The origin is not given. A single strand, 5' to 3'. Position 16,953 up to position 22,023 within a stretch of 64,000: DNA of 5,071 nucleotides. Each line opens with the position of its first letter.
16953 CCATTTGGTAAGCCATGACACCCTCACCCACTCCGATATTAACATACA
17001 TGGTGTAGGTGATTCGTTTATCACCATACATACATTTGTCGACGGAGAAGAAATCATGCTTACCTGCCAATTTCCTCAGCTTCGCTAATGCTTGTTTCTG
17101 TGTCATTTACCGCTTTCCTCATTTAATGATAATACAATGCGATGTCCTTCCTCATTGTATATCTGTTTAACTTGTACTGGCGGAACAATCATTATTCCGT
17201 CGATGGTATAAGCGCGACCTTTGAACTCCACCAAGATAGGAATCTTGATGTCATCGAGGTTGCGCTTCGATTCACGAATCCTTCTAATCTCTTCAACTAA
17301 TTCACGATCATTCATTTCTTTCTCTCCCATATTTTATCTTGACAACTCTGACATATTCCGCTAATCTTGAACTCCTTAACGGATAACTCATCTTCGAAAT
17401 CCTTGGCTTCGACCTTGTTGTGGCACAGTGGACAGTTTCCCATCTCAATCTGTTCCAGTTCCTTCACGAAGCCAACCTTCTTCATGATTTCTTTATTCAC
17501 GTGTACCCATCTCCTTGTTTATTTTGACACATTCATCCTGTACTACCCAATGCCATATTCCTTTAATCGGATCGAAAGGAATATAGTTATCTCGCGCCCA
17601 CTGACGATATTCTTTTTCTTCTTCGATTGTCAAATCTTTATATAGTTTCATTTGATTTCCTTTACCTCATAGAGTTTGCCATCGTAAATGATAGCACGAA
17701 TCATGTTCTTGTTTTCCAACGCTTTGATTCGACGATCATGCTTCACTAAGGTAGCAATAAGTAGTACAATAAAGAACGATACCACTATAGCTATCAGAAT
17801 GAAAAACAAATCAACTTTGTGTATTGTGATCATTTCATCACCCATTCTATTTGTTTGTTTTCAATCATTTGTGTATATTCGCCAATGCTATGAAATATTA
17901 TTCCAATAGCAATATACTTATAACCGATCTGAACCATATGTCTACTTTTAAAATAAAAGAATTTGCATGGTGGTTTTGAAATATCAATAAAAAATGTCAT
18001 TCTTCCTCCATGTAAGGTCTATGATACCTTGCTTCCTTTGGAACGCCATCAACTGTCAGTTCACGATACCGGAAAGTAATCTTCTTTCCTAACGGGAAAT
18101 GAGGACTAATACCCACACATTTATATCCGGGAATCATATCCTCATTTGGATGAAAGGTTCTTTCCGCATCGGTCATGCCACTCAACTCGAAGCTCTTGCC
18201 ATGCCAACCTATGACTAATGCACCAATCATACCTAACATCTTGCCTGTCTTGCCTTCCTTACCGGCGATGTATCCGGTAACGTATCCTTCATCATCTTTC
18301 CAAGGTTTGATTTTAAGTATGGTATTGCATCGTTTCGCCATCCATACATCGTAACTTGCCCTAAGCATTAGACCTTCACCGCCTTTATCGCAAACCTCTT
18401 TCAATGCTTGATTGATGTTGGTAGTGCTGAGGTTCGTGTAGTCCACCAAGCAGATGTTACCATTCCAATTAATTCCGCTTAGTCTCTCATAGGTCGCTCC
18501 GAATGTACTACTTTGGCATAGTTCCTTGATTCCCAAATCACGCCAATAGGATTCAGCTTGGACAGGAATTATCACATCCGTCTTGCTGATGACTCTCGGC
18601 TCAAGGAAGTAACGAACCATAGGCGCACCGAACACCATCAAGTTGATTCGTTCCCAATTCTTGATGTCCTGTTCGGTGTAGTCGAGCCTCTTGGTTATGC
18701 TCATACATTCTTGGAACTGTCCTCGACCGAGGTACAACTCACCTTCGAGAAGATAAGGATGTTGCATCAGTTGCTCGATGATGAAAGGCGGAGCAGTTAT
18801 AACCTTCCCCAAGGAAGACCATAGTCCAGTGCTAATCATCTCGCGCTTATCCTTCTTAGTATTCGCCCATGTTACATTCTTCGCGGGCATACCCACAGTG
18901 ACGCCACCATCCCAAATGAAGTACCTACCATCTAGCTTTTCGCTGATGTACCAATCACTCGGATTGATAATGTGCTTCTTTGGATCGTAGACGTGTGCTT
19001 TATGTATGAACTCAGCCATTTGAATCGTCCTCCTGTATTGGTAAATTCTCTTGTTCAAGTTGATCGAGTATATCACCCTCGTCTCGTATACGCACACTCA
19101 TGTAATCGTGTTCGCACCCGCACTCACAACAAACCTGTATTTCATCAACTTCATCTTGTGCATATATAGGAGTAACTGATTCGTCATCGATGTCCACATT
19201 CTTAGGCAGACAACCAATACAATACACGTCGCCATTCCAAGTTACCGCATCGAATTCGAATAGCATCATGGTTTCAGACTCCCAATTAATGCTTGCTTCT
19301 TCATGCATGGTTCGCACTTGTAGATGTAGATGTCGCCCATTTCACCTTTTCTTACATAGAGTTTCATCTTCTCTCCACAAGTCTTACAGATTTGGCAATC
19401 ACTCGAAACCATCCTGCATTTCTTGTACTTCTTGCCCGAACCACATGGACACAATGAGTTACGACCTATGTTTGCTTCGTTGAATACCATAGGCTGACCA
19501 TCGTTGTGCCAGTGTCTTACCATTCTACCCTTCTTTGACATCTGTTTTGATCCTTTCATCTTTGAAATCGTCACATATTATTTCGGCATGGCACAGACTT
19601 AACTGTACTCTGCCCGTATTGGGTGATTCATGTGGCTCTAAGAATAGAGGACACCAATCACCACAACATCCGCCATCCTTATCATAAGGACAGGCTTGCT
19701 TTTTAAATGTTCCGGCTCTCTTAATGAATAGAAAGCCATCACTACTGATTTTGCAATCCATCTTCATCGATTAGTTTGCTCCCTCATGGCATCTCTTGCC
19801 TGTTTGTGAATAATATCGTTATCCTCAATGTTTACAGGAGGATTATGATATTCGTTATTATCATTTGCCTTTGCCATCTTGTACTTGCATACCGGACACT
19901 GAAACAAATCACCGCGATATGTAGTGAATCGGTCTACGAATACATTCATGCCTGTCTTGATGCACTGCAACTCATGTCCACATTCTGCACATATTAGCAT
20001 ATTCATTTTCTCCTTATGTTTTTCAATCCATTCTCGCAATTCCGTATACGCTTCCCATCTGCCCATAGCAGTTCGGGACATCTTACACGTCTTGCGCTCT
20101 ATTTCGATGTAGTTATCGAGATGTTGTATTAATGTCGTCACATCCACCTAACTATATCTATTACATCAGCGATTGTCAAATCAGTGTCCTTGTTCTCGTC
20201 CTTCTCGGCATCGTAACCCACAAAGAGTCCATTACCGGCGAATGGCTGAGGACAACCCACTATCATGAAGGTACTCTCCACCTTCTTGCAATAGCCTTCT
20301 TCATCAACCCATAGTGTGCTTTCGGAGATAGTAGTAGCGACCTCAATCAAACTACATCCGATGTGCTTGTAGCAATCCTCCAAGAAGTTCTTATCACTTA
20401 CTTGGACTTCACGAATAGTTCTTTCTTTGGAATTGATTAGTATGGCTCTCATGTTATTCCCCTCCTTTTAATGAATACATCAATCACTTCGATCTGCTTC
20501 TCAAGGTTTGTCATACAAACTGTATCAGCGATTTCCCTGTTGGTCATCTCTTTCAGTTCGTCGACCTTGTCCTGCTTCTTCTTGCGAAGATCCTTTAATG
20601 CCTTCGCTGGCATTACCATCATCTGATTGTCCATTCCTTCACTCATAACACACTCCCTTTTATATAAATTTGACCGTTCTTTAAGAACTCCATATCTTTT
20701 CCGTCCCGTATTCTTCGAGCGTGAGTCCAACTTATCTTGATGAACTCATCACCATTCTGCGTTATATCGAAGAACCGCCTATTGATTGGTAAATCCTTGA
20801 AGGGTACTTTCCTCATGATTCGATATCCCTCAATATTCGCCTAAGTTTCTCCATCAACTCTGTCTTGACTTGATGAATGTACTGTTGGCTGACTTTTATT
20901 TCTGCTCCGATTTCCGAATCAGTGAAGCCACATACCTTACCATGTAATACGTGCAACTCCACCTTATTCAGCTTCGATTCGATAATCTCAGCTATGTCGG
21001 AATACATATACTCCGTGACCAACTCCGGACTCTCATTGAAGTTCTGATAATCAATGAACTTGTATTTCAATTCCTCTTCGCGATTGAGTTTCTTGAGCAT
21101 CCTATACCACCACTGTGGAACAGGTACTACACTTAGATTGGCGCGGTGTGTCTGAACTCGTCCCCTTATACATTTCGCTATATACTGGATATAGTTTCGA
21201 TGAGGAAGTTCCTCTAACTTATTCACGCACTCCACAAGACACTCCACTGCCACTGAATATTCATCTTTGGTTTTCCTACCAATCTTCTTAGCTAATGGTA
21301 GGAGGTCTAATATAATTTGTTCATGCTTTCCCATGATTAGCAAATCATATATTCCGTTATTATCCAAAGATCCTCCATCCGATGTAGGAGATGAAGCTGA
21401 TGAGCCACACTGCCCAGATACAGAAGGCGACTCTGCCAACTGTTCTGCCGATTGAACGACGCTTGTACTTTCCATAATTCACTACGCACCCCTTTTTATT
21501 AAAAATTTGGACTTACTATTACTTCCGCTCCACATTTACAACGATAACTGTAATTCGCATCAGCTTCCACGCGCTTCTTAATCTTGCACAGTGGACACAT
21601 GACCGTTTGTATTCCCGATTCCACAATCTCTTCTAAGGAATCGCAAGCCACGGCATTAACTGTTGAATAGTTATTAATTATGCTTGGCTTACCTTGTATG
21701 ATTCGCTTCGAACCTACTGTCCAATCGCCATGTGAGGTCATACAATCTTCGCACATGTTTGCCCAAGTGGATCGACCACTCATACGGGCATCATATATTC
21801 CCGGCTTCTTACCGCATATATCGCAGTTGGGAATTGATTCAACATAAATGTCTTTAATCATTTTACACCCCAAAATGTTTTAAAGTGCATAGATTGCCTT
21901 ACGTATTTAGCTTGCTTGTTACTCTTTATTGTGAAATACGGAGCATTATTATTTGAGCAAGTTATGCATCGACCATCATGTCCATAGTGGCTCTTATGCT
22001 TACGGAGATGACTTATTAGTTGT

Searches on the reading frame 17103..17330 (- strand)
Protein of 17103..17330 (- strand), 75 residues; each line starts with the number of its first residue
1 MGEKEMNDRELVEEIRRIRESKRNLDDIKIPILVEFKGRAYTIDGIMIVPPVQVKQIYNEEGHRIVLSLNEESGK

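Call 96: search_protein_families(library=pfam, proteins=[window:17103-17330:-], max_evalue=0.1)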
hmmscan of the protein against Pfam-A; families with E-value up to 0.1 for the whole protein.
window:17103-17330:- (75 aa): 1 family
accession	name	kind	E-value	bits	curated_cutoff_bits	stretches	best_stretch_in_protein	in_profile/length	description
PF24591.1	Phage_YunG-like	-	0.036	14.4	27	1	17-65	34-85/99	Phage YunG-like protein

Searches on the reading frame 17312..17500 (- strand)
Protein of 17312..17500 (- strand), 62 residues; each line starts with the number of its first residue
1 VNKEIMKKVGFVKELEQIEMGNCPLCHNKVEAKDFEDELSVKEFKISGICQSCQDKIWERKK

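Call 96: search_protein_families(library=pfam, proteins=[window:17312-17500:-], max_evalue=0.1)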
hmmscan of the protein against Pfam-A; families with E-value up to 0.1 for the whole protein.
window:17312-17500:- (62 aa): 11 families
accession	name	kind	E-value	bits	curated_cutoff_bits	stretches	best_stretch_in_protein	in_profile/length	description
PF23145.1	Zf_2nd_IFT121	-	0.00078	19.5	25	1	18-30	32-44/45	IFT121, second zinc finger domain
PF14522.11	Cytochrome_C7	-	0.0014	18.9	24.8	1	18-55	9-49/67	Cytochrome c7 and related cytochrome c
PF25207.1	DUF7837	-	0.0037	17.7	27.8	0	19-34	4-19/47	Domain of unknown function (DUF7837)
PF23545.1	Zn_ribbon_HMPTM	-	0.0087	16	27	0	23-38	9-24/45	HMPTM N-terminal zinc ribbon domain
PF13920.12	zf-C3HC4_3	-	0.028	14.7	27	0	19-31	35-47/49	Zinc finger, C3HC4 type (RING finger)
PF04324.20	Fer2_BFD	-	0.03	15.1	26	0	42-57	29-44/50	BFD-like [2Fe-2S] binding domain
PF14447.12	Prok-RING_4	-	0.03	14.7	27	0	19-33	29-43/46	Prokaryotic RING finger family 4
PF11793.14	FANCL_C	-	0.041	14.6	27.3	0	13-33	47-67/69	FANCL C-terminal domain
PF10217.14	DUF2039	-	0.045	14.5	27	0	37-58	19-40/89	Uncharacterized conserved protein (DUF2039)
PF24042.1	DUF7351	-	0.05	13.8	31.2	1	14-56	60-103/177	Domain of unknown function (DUF7351)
PF05605.18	zf-Di19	-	0.079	13.6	27.5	0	20-41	31-51/54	Drought induced 19 protein (Di19), zinc-binding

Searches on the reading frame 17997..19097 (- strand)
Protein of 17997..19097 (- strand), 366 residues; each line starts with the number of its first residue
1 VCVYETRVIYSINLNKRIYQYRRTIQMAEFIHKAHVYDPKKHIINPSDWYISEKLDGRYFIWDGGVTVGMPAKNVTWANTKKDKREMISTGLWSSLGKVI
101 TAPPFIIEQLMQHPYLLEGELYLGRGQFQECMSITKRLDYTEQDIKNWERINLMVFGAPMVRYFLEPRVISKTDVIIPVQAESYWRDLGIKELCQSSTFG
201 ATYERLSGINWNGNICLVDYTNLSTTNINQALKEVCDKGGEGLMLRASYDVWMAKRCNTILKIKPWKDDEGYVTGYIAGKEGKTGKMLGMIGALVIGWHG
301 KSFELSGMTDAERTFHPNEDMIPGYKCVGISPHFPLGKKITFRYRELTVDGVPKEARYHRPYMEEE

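Call 97: search_protein_families(library=pfam, proteins=[window:17997-19097:-], max_evalue=0.01)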
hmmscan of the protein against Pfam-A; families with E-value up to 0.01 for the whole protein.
window:17997-19097:- (366 aa): 2 families
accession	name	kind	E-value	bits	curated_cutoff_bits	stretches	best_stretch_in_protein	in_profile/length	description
PF14743.12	DNA_ligase_OB_2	-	1.1e-10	41.8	28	1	284-360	3-64/66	DNA ligase OB-like domain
PF01068.26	DNA_ligase_A_M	-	0.0036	17.4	26.2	0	224-264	162-204/204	ATP dependent DNA ligase domain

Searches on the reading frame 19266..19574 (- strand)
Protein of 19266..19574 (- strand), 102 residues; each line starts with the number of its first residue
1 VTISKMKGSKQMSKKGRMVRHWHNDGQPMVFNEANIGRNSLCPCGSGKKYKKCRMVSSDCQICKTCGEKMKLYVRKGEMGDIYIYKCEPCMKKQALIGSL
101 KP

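Call 51: search_protein_families(library=pfam, proteins=[window:19266-19574:-], max_evalue=0.01)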
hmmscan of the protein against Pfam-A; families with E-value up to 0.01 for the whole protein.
window:19266-19574:- (102 aa): 1 family
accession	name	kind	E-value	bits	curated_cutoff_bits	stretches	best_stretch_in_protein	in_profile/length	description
PF02810.21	SEC-C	-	5.8e-08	32.9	20.4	1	38-53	1-16/19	SEC-C motif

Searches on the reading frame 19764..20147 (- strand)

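Call 10: search_protein_families(library=pfam, proteins=[window:19764-20147:-], max_evalue=0.01)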
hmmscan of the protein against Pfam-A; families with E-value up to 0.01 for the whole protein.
window:19764-20147:- (127 aa): 1 family
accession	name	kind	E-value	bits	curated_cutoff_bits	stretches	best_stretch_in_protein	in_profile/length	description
PF08274.17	Zn_Ribbon_YjdM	-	0.00014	22.2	30.8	0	47-59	16-28/30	PhnA Zinc-Ribbon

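Call 11: search_protein_families(library=phrogs, proteins=[window:19764-20147:-], max_evalue=0.01)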
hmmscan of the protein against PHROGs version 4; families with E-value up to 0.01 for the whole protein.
window:19764-20147:- (127 aa): 3 families
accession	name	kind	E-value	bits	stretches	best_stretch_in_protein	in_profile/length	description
phrog_50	-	DNA, RNA and nucleotide metabolism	0.0076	16.3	1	7-97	225-308/570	DnaC-like helicase loader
phrog_4864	-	unknown function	0.0095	16.8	0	39-91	11-59/63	-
phrog_22112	-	unknown function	0.0096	17.3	0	70-93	56-79/80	-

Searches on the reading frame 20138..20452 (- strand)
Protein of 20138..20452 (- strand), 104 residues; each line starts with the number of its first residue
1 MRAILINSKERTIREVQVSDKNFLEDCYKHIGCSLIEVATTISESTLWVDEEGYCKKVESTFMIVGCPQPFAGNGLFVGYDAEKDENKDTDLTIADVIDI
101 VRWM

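Call 51: search_protein_families(library=pfam, proteins=[window:20138-20452:-], max_evalue=0.01)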
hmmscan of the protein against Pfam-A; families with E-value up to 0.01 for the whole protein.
window:20138-20452:- (104 aa): 2 families
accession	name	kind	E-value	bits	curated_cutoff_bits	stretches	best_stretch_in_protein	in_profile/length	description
PF12957.13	DUF3846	-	3.2e-11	43.7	27.5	1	1-91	1-92/103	Domain of unknown function (DUF3846)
PF20600.3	ExoX-like_C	-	0.0083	15.9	26.5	0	9-29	7-27/30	Exodeoxyribonuclease X-like C-terminal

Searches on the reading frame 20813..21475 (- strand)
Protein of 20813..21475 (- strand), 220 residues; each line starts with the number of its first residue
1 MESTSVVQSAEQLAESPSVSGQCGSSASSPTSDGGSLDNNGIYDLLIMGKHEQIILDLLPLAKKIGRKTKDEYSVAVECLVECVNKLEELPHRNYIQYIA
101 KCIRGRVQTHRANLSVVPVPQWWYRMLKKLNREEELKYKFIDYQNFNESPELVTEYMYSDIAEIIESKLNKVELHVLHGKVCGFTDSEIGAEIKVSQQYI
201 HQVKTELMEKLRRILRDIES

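Call 10: search_protein_families(library=pfam, proteins=[window:20813-21475:-], max_evalue=0.01)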
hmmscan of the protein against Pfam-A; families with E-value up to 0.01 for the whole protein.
window:20813-21475:- (220 aa): 1 family
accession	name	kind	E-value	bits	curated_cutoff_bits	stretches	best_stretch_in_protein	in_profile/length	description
PF04545.22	Sigma70_r4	-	0.0061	16.5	24.1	0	183-212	20-49/50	Sigma-70, region 4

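Call 11: search_protein_families(library=phrogs, proteins=[window:20813-21475:-], max_evalue=0.01)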
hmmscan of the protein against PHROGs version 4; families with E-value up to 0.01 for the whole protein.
window:20813-21475:- (220 aa): 2 families
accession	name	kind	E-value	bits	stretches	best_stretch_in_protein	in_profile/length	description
phrog_351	-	transcription regulation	1.6e-07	31.3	1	71-216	535-727/928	RNA polymerase sigma factor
phrog_6831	-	transcription regulation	0.0073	17.3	0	183-205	18-40/68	transcriptional regulator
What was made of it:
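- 20813..21475 (-): Sigma-factor-like gene in the same downstream gene run. PHROG 351 at E = 1.6e-7 and a weak Sigma70_r4 hit (calls 10, 11).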

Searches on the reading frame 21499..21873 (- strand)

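Call 10: search_protein_families(library=pfam, proteins=[window:21499-21873:-], max_evalue=0.01)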
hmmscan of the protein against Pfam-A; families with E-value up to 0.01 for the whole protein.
window:21499-21873:- (124 aa): 0 families

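Call 11: search_protein_families(library=phrogs, proteins=[window:21499-21873:-], max_evalue=0.01)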
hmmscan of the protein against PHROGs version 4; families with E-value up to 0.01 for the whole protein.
window:21499-21873:- (124 aa): 2 families
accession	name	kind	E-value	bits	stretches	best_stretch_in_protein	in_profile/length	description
phrog_23287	-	unknown function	6.1e-07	30.9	1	9-55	5-55/104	-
phrog_13559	-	unknown function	0.0075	17.6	0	13-62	10-59/107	-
